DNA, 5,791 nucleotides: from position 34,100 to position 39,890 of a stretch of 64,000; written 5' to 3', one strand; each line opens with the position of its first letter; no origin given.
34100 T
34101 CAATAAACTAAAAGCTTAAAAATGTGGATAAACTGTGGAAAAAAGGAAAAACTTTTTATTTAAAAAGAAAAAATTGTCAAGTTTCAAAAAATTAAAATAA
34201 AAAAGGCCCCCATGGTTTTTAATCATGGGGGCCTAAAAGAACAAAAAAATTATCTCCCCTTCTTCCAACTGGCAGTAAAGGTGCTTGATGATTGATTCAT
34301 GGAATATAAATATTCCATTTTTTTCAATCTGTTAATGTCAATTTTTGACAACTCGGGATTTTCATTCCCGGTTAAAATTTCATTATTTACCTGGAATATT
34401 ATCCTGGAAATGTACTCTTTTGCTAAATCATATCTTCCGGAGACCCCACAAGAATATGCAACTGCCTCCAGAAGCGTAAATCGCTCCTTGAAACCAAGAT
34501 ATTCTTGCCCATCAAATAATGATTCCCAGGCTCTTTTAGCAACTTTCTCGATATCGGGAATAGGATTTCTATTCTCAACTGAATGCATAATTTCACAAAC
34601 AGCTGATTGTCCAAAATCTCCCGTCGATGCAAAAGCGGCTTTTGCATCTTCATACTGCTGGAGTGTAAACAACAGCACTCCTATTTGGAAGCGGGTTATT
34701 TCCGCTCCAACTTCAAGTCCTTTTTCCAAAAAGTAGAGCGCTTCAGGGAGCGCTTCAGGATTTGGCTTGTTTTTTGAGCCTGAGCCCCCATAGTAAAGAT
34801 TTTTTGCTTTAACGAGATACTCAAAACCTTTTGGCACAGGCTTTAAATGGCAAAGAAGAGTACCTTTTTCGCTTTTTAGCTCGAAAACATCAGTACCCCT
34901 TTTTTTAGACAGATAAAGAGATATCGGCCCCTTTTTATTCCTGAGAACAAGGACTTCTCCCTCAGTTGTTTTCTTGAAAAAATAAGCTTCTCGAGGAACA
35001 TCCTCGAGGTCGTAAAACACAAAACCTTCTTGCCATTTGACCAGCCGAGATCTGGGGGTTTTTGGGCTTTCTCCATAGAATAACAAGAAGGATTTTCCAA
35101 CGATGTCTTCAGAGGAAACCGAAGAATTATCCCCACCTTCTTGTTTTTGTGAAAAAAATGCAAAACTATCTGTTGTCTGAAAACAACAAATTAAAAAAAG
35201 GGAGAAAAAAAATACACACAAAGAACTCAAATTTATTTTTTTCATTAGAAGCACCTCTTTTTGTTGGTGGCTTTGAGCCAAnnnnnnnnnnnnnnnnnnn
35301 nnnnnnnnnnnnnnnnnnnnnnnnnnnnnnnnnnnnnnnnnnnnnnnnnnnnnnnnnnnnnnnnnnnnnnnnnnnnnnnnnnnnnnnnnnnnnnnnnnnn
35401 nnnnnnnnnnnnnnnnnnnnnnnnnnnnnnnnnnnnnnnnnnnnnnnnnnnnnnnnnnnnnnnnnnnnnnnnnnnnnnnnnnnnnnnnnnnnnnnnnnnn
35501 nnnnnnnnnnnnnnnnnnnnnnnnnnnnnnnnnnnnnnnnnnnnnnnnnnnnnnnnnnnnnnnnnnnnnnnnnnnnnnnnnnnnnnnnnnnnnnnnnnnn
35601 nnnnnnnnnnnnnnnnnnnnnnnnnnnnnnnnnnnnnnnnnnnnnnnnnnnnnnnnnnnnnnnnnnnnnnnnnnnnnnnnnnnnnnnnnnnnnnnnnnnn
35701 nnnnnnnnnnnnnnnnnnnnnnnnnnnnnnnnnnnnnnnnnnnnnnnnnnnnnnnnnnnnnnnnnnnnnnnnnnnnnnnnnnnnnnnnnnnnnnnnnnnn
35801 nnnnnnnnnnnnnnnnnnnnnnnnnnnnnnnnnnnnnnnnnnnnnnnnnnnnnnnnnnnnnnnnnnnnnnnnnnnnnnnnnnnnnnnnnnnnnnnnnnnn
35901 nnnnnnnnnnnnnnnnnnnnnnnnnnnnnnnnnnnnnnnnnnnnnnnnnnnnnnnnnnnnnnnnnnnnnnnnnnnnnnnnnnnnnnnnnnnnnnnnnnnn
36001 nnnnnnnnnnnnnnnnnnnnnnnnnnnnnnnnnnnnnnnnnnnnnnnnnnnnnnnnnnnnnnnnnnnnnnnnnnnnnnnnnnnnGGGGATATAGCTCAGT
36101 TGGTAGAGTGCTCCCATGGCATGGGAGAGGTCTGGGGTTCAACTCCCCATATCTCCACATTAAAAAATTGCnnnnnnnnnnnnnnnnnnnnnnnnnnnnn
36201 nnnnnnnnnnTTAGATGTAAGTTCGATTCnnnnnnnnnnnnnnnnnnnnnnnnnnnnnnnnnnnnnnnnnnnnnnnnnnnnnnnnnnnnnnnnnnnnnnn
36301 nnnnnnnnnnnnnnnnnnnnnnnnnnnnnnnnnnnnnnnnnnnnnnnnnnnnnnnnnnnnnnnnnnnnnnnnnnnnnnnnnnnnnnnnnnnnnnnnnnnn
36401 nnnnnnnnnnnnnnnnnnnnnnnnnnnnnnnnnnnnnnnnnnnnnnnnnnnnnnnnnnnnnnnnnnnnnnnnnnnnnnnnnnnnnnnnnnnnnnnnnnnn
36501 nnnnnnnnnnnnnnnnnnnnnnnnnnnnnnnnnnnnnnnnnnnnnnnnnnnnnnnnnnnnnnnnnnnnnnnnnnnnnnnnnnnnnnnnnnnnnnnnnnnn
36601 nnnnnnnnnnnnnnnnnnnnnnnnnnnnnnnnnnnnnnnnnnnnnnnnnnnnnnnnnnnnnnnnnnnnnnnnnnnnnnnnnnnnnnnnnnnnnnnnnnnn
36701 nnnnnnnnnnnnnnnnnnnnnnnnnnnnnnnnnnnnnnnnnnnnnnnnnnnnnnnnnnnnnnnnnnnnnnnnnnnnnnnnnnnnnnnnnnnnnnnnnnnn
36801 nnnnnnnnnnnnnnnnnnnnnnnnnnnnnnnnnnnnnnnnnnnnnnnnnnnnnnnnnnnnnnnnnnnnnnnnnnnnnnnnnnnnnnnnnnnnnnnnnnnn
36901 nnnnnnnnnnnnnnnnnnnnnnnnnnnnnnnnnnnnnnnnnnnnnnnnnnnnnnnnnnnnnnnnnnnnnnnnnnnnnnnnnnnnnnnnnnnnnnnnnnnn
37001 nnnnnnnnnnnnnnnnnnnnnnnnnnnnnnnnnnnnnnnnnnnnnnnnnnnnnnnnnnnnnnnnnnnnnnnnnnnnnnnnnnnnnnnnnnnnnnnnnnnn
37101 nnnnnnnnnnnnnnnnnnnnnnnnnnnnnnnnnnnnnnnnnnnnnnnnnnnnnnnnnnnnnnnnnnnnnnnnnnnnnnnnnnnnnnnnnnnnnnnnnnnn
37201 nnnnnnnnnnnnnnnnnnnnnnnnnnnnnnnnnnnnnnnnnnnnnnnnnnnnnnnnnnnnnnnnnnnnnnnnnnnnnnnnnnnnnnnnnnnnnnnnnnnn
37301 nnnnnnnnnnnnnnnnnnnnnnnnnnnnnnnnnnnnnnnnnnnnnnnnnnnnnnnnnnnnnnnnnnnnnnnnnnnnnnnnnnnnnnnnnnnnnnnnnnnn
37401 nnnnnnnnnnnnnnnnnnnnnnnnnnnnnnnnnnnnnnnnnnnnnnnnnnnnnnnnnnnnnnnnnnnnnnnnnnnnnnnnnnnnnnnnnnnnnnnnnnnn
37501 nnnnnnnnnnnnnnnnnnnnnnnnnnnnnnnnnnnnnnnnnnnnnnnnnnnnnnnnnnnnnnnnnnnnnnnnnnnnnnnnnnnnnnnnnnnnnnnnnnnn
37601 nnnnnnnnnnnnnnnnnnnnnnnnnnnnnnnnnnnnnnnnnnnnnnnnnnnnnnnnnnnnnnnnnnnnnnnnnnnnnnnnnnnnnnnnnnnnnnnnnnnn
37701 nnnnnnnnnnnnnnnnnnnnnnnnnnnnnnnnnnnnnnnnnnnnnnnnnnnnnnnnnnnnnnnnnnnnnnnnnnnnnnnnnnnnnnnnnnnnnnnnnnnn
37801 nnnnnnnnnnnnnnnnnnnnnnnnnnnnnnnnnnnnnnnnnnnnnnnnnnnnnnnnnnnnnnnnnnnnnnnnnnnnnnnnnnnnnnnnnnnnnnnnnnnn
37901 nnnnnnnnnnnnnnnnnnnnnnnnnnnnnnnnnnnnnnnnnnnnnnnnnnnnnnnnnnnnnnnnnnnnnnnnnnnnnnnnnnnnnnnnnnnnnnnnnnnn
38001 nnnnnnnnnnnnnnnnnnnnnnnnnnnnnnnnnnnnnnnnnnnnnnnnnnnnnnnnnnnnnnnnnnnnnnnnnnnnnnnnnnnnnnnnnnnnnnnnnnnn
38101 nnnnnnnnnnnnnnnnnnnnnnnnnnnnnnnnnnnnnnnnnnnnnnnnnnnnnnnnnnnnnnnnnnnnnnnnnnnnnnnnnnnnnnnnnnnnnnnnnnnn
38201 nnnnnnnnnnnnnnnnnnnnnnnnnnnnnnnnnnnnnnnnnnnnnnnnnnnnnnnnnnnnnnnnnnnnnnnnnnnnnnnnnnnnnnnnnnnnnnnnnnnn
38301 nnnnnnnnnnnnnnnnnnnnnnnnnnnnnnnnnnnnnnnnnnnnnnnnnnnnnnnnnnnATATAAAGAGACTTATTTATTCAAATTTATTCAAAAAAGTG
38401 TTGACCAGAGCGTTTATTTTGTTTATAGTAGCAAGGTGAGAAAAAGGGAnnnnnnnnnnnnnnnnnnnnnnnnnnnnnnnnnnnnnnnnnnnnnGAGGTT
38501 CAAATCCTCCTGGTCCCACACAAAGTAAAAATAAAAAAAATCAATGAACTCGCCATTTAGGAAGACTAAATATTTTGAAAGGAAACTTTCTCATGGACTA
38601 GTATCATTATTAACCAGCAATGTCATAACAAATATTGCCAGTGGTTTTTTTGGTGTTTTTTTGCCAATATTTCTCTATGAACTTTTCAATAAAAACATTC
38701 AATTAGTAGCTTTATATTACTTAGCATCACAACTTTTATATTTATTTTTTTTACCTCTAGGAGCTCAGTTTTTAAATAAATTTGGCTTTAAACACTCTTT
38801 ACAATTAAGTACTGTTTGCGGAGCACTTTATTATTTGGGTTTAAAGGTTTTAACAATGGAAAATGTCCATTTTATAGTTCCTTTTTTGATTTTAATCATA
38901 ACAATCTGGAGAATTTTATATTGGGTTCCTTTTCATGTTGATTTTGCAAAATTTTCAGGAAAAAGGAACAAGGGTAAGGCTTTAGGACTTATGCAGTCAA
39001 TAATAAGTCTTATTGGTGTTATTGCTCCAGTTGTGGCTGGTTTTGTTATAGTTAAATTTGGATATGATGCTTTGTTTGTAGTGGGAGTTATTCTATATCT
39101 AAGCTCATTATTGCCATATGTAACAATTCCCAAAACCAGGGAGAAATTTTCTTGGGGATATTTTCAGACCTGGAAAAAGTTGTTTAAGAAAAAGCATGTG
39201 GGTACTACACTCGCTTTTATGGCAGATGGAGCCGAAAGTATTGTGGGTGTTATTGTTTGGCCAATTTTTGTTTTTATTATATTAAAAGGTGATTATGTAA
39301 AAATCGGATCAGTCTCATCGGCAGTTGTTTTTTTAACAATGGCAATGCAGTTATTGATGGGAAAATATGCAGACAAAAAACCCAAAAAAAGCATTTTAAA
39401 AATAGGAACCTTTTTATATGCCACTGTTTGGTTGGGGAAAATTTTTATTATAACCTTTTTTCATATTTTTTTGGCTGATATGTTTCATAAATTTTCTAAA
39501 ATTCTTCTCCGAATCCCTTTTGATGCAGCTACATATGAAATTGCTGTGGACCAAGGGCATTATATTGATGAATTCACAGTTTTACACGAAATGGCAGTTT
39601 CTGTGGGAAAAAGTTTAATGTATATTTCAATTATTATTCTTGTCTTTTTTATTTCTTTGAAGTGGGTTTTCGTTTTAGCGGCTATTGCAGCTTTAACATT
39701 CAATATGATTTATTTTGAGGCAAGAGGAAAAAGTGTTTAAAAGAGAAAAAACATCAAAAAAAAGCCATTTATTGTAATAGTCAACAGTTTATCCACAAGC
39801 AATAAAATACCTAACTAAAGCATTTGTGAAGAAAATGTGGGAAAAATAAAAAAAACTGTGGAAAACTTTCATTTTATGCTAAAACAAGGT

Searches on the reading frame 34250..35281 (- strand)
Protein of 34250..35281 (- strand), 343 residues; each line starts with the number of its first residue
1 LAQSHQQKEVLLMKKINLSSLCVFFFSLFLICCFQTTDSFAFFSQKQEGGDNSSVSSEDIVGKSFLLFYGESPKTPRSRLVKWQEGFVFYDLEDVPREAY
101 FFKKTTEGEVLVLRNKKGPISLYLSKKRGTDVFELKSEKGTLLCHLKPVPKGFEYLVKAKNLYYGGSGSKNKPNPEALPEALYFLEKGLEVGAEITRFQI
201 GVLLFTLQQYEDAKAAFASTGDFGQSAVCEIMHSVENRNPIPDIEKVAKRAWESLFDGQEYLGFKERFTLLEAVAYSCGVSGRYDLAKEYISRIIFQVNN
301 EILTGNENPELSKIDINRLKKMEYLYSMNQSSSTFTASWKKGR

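Call 5: search_protein_families(library=pfam, proteins=[window:34250-35281:-], max_evalue=0.1)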
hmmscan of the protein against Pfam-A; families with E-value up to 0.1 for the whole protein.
window:34250-35281:- (343 aa): 3 families
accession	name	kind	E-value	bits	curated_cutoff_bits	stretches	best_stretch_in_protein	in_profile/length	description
PF00515.34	TPR_1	-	0.037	14.3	27.8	0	198-217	5-24/34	Tetratricopeptide repeat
PF13181.12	TPR_8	-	0.048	14.3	25.7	0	198-217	5-24/34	Tetratricopeptide repeat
PF07719.23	TPR_2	-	0.066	13.8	27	0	198-217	5-24/34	Tetratricopeptide repeat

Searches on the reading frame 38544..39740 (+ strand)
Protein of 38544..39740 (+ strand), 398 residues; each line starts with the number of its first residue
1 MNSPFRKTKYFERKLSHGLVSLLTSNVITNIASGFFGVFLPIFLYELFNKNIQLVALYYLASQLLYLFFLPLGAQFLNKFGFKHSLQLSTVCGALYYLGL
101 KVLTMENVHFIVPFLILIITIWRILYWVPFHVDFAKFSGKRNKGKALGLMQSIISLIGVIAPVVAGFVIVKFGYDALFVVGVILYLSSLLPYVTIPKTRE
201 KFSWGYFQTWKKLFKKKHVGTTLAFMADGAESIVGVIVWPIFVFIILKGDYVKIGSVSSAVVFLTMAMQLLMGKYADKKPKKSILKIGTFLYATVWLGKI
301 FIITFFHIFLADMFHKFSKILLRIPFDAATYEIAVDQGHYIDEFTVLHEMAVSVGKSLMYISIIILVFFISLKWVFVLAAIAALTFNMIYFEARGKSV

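Call 15: search_protein_families(library=pfam, proteins=[window:38544-39740:+], max_evalue=0.001)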
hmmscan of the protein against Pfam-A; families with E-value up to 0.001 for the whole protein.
window:38544-39740:+ (398 aa): 1 family
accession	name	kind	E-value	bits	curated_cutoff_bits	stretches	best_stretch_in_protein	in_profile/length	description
PF07690.21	MFS_1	-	1.3e-18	67.4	33.4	1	23-305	2-291/347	Major Facilitator Superfamily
